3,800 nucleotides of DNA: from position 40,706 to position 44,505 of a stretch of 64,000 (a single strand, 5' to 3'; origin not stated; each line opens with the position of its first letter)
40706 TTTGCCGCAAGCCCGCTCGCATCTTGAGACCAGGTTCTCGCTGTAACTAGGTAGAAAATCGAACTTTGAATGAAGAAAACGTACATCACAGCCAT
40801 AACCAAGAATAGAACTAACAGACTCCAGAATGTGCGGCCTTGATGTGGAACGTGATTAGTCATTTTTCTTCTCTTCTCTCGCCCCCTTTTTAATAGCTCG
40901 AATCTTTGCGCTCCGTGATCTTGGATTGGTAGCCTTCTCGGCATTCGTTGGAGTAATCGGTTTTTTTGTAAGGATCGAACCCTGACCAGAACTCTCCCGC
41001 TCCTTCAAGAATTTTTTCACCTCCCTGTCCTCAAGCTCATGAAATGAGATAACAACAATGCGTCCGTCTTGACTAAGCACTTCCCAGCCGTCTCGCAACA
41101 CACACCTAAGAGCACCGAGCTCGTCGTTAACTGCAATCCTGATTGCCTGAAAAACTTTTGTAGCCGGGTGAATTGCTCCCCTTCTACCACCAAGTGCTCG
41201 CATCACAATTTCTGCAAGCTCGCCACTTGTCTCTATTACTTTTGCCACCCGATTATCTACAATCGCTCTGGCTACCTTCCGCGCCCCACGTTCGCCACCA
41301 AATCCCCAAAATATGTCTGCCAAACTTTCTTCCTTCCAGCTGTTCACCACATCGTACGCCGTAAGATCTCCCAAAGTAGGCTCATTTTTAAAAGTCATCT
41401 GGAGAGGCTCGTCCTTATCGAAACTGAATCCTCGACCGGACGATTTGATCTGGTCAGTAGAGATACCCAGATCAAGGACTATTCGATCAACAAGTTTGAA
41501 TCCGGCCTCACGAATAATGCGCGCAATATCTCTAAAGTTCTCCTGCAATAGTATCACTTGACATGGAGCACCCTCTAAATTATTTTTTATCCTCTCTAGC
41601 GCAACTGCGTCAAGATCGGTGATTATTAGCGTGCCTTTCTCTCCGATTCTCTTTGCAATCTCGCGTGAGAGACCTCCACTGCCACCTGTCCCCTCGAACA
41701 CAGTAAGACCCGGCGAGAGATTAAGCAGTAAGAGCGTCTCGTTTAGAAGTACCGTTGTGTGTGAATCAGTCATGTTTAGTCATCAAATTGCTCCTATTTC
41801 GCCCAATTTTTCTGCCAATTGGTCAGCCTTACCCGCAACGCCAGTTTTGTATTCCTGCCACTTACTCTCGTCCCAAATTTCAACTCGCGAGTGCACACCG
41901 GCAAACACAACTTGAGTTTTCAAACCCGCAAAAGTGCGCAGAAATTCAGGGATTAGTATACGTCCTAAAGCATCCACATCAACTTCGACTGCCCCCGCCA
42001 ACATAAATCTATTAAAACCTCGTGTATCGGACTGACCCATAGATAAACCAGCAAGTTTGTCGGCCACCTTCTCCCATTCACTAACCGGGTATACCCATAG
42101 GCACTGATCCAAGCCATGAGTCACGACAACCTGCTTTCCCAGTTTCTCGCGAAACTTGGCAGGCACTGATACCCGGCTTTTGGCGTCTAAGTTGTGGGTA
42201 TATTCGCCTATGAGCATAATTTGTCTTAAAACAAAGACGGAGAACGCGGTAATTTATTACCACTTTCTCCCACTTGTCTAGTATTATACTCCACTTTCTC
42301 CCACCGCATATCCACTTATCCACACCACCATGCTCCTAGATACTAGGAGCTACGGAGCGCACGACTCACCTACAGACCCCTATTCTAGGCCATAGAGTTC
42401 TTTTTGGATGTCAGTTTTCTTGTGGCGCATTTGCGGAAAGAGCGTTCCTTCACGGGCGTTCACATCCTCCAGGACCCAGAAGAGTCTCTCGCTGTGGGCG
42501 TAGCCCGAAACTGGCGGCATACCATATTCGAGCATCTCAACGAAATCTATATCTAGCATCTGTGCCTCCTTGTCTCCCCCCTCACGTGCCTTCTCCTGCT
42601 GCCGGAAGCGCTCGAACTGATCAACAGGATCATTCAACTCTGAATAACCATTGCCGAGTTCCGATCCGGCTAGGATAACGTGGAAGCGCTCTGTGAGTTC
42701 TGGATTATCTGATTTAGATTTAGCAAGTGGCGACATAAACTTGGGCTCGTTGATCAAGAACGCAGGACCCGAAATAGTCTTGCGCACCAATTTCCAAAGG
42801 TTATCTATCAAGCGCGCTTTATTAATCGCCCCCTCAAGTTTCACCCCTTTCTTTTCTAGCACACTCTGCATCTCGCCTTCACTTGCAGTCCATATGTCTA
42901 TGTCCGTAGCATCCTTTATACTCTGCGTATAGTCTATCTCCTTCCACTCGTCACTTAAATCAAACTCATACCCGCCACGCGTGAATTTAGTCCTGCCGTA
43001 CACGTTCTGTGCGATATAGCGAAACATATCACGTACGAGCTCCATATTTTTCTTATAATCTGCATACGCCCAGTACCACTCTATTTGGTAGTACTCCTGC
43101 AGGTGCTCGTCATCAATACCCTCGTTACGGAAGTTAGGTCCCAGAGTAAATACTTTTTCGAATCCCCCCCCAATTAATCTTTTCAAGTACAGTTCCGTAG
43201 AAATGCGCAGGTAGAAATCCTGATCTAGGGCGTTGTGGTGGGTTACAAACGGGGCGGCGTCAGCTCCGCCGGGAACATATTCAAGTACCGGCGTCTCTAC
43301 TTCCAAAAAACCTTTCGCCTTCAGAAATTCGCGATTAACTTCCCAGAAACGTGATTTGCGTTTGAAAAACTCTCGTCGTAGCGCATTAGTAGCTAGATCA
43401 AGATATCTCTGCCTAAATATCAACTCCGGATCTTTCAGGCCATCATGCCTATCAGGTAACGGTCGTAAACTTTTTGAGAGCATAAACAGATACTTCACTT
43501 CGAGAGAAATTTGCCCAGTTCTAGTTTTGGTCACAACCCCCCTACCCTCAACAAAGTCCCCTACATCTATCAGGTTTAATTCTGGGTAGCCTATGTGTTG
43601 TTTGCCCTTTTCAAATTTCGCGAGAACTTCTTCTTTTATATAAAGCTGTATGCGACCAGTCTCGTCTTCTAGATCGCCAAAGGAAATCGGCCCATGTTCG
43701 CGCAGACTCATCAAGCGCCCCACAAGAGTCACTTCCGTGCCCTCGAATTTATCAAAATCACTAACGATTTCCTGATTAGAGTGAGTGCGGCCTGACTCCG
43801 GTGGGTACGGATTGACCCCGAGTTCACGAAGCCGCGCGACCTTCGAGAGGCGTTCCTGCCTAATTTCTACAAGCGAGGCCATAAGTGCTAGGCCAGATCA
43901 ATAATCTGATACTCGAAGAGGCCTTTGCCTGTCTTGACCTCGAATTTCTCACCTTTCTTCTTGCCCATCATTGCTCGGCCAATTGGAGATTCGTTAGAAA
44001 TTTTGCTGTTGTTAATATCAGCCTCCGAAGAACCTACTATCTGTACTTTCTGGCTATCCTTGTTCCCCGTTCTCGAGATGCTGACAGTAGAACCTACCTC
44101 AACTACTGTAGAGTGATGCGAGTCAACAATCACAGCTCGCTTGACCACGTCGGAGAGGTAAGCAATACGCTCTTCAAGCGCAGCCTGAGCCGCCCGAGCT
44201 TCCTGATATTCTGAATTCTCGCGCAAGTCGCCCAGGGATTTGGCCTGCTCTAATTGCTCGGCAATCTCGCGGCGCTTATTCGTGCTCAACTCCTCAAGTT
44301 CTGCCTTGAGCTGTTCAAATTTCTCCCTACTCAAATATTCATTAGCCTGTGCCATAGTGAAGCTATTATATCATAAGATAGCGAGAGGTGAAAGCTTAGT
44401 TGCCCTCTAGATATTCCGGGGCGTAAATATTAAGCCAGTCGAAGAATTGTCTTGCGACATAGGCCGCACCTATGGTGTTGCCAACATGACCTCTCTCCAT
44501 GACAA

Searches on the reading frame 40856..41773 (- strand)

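Call 78: search_protein_families(library=pfam, proteins=[window:40856-41773:-], max_evalue=0.001)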
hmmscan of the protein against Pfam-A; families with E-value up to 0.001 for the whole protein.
window:40856-41773:- (305 aa): 3 families
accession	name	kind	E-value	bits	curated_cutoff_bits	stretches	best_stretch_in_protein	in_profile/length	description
PF01795.25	Methyltransf_5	-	9.5e-79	265.5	27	1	4-296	3-308/309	MraW methylase family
PF01189.24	Methyltr_RsmB-F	-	4.8e-05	23.6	27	1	16-110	3-95/199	16S rRNA methyltransferase RsmB/F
PF13649.12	Methyltransf_25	-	0.00035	21.6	27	0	30-84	6-59/97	Methyltransferase domain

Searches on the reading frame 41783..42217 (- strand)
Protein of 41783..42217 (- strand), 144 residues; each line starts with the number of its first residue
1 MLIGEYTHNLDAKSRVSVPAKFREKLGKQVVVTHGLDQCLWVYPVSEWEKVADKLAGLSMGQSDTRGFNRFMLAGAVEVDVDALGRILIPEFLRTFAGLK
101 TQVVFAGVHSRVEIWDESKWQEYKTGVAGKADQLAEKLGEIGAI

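Call 78: search_protein_families(library=pfam, proteins=[window:41783-42217:-], max_evalue=0.001)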
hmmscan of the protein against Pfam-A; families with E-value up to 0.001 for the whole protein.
window:41783-42217:- (144 aa): 1 family
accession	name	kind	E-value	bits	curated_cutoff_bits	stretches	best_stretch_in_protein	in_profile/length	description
PF02381.23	MraZ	-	7.5e-37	125.6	23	2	1-70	1-71/72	MraZ protein, putative antitoxin-like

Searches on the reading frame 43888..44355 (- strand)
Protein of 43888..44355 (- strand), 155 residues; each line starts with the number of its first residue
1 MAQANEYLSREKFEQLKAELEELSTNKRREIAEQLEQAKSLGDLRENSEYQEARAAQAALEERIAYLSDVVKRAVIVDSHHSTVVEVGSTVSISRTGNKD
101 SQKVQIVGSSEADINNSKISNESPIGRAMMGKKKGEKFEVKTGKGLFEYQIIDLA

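Call 78: search_protein_families(library=pfam, proteins=[window:43888-44355:-], max_evalue=0.001)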
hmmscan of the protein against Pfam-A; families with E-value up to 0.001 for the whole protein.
window:43888-44355:- (155 aa): 2 families
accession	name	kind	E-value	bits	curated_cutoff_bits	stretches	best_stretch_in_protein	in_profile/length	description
PF01272.25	GreA_GreB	-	1.8e-23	82.7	26.9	1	82-153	3-74/77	Transcription elongation factor, GreA/GreB, C-term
PF03449.20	GreA_GreB_N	-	1.7e-21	76.6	24.5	1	7-76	2-71/71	Transcription elongation factor, N-terminal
